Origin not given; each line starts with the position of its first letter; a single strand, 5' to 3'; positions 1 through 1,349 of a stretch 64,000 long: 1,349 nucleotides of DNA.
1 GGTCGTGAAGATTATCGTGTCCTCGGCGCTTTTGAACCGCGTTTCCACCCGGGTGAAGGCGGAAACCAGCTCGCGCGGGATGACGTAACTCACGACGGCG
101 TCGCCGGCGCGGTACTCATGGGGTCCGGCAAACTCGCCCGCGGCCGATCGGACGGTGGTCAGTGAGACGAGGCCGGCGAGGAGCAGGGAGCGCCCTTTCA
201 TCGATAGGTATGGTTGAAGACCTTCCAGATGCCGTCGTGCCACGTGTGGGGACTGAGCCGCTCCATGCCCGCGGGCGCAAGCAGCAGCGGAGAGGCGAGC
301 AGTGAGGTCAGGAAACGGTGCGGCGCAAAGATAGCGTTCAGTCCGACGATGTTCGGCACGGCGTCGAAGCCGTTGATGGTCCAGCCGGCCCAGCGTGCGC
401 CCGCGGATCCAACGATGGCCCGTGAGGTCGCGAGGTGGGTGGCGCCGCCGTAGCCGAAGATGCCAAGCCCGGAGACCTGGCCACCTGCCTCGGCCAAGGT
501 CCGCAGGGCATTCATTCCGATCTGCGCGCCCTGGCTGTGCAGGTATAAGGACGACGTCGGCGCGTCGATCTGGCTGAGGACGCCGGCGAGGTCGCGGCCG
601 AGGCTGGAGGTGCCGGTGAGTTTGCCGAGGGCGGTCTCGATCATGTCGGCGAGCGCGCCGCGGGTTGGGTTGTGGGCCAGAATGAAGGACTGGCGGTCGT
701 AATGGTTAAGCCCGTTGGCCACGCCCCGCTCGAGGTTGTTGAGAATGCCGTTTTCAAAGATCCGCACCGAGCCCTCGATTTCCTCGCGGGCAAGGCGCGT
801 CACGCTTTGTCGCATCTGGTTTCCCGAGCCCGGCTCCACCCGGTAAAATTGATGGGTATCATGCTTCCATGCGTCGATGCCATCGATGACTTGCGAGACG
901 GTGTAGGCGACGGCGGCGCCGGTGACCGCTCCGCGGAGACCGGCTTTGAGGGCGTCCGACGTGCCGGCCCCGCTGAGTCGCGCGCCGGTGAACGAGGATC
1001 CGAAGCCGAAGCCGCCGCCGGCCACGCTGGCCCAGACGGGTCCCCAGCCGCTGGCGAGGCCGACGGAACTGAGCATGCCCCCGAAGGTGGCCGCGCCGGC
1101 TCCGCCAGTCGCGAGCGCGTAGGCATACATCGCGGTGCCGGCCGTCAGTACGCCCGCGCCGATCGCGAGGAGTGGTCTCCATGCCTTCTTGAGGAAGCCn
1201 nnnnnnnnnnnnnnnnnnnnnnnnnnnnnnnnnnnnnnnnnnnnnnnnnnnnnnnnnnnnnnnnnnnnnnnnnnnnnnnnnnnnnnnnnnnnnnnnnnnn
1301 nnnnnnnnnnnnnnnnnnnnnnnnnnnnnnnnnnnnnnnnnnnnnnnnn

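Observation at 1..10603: Five-gene, all-exported Rhs toxin operon: candidate undescribed Sec-dependent toxin delivery system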

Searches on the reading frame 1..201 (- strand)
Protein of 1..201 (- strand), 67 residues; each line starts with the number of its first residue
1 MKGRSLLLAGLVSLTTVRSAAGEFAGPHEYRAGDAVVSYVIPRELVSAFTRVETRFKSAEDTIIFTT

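Call 5: search_protein_families(library=pfam, proteins=[window:1-201:-], max_evalue=0.01)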
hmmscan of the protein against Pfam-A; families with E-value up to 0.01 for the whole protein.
window:1-201:- (67 aa): 0 families

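Call 6: search_protein_families(library=ncbifam, proteins=[window:1-201:-], max_evalue=0.01)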
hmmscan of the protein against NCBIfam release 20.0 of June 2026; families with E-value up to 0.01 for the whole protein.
window:1-201:- (67 aa): 0 families

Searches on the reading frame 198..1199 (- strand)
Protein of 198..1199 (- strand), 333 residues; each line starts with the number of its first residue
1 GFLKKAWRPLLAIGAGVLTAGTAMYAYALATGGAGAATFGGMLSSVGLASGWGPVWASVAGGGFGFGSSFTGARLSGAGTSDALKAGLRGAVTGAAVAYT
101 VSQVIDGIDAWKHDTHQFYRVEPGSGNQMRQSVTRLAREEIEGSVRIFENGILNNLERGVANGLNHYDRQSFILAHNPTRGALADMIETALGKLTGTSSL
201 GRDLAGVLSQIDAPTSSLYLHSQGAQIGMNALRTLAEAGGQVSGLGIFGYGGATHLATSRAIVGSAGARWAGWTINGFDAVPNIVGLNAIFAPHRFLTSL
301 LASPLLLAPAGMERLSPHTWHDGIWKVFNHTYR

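Call 20: search_solved_structures(query=window:198-1199:-, max_evalue=1)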
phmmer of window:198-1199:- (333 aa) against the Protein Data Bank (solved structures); distinct sequences matched with E-value up to 1: 0.

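Call 21: search_protein_families(library=pfam, proteins=[window:201-1199:-], max_evalue=5)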
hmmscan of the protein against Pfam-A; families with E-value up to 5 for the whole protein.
window:201-1199:- (333 aa): 0 families

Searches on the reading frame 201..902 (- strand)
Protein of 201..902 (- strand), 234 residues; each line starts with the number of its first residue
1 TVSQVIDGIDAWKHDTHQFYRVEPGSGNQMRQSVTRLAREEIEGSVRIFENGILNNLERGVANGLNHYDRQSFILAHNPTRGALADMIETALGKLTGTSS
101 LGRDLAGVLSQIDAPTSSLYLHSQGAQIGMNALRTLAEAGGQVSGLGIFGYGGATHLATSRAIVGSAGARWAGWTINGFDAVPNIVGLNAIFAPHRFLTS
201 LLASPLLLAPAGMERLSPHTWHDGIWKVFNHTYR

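Call 37: find_homologous_proteins(query=window:201-902:-, max_evalue=0.001)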
Query window:201-902:- (234 aa): 5 proteins with E <= 0.001 among 2885 candidates.
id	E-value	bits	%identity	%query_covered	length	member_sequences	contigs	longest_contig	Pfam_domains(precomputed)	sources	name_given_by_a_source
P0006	5.5e-122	424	80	100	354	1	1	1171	-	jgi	jgi:hypothetical protein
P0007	1.0e-119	416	93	86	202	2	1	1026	-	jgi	jgi:hypothetical protein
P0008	9.8e-93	328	79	80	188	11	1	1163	-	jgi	-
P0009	3.5e-66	241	53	99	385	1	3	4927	-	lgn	-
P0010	5.7e-61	224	54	97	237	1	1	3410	-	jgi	jgi:hypothetical protein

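Call 38: find_encoding_contigs(protein=P0009, flank=10000)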
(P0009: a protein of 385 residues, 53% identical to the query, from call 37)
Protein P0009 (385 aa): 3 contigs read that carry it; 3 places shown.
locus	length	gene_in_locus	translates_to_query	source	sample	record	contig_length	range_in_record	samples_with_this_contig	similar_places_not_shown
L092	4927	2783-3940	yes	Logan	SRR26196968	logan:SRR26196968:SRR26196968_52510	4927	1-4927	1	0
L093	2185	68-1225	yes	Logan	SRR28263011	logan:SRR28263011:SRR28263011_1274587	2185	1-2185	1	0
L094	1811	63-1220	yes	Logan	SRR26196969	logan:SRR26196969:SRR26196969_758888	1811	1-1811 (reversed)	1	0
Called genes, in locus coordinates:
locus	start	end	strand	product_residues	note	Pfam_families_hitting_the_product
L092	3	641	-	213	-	?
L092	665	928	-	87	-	PF01527:HTH_Tnp_1, PF13384:HTH_23 (weak)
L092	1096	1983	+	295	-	PF00589:Phage_integrase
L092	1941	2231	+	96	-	-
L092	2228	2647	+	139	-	PF13470:PIN_3 (weak)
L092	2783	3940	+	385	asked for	-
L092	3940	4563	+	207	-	-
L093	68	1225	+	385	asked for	-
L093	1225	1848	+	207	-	-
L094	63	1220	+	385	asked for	-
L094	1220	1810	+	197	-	?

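Call 39: find_encoding_contigs(protein=P0010, flank=10000)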
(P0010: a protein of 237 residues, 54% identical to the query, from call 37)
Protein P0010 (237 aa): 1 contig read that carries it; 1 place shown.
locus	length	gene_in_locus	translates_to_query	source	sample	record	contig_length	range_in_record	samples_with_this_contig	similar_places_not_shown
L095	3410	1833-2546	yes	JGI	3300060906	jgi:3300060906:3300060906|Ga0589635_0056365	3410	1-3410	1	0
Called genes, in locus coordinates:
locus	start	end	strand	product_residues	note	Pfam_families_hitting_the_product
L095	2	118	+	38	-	?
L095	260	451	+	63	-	-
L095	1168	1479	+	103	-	-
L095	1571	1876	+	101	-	-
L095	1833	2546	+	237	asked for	-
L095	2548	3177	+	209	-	-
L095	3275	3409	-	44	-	?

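Call 48: predict_structure(alignment_id=A3)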
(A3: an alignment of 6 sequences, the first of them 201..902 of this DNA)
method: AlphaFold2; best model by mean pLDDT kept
length: 234 residues; sequences in the alignment: 6
mean_pLDDT: 70.6   pTM: 0.69
mean pLDDT of the five models: 70.6, 66.3, 46.4, 45.4, 40.2
residues with pLDDT >= 90: 52; 70-90: 95; 50-70: 27; < 50: 60
segments of 3 or more residues with pLDDT < 50: 175-234
pLDDT, mean of each block of 10 residues (from residue 1): 79 86 70 82 92 74 86 87 72 75 92 93 79 90 89 61 86 52 39 41 42 37 37 28
secondary structure, 60 per line:
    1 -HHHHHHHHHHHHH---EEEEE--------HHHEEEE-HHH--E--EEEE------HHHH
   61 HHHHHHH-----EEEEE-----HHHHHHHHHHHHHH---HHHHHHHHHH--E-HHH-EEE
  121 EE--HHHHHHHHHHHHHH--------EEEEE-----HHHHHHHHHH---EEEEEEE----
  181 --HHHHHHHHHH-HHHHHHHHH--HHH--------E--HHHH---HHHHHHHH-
elements in order: H2-14 E18-22 E34-37 E47-50 H57-67 E73-77 H83-96 H100-109 E118-122 H125-138 E147-151 H157-166 E170-176 H183-192 H194-202 H219-222 H226-233

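Call 52: fold_search(model_id=the predicted structure, library=pdb)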
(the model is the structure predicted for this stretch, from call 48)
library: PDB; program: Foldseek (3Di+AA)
matches with E <= 10: 1031; with E <= 0.001: 0
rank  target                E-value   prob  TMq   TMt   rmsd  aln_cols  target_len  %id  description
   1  8ety                  5.0e-03  0.44  0.25  0.23  17.1       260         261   15  Ancestral PETase 35_442 (released 2023-11-01)
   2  8z2k_A                5.3e-03  0.38  0.23  0.22  17.0       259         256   13  Substrate analog a013 bound form of PET-degrading cutinase mutant Cut190**SS_S176A (released 2024-11-06)
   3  2h1i_B                9.6e-03  0.96  0.34  0.38   7.1       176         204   12  Crystal Structure of the Bacillus cereus Carboxylesterase (released 2006-05-30)
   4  8eu1                  9.6e-03  0.44  0.23  0.22  15.5       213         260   15  Ancestral PETase 35_442 Mutant F93L (released 2023-11-01)
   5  5yp1_A                1.0e-02  0.60  0.29  0.12  14.0       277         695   11  Crystal structure of dipeptidyl peptidase IV (DPP IV) from Pseudoxanthomonas mexicana WO24 (released 2018-02-21)
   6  8z2h_A                1.1e-02  0.44  0.26  0.24  16.6       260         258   14  Substrate analog a010 bound form of PET-degrading cutinase mutant Cut190**SS_S176A (released 2024-11-06)
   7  4h0c_B                1.4e-02  0.84  0.34  0.37  10.5       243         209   12  Crystal structure of phospholipase/Carboxylesterase from Dyadobacter fermentans DSM 18053 (released 2012-09-26)
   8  8z2i_B                1.5e-02  0.44  0.28  0.26  16.5       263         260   14  Substrate analog a011 bound form of PET-degrading cutinase mutant Cut190**SS_S176A (released 2024-11-06)
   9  2ecf                  1.5e-02  0.75  0.33  0.14  12.5       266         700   10  Crystal Structure of Dipeptidyl Aminopeptidase IV from Stenotrophomonas maltophilia (released 2008-02-26)
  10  8etz                  1.5e-02  0.41  0.25  0.23  15.8       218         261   17  Ancestral PETase 35_442 Mutant E13D (released 2023-11-01)
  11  8ytu_A                1.5e-02  0.35  0.23  0.22  15.2       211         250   14  Mipa-PETase from Micromonospora pattaloongensis (released 2025-01-15)
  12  3vis_A                1.5e-02  0.35  0.26  0.24  17.1       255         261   14  Crystal structure of cutinase Est119 from Thermobifida alba AHK119 (released 2012-04-11)
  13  8ze6_B                1.6e-02  0.69  0.33  0.14  12.5       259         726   10  Crystal structure of MjHKU4r-CoV-1 RBD bound to MjDPP4 (released 2024-10-30)
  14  7ctr_A                1.6e-02  0.33  0.26  0.24  16.9       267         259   15  Closed form of PET-degrading cutinase Cut190 with thermostability-improving mutations of S226P/R228S/Q138A/D250C-E296C (released 2021-02-03)
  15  6l8q_A                1.8e-02  0.72  0.34  0.14  12.3       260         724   10  Complex structure of bat CD26 and MERS-RBD (released 2019-12-04)
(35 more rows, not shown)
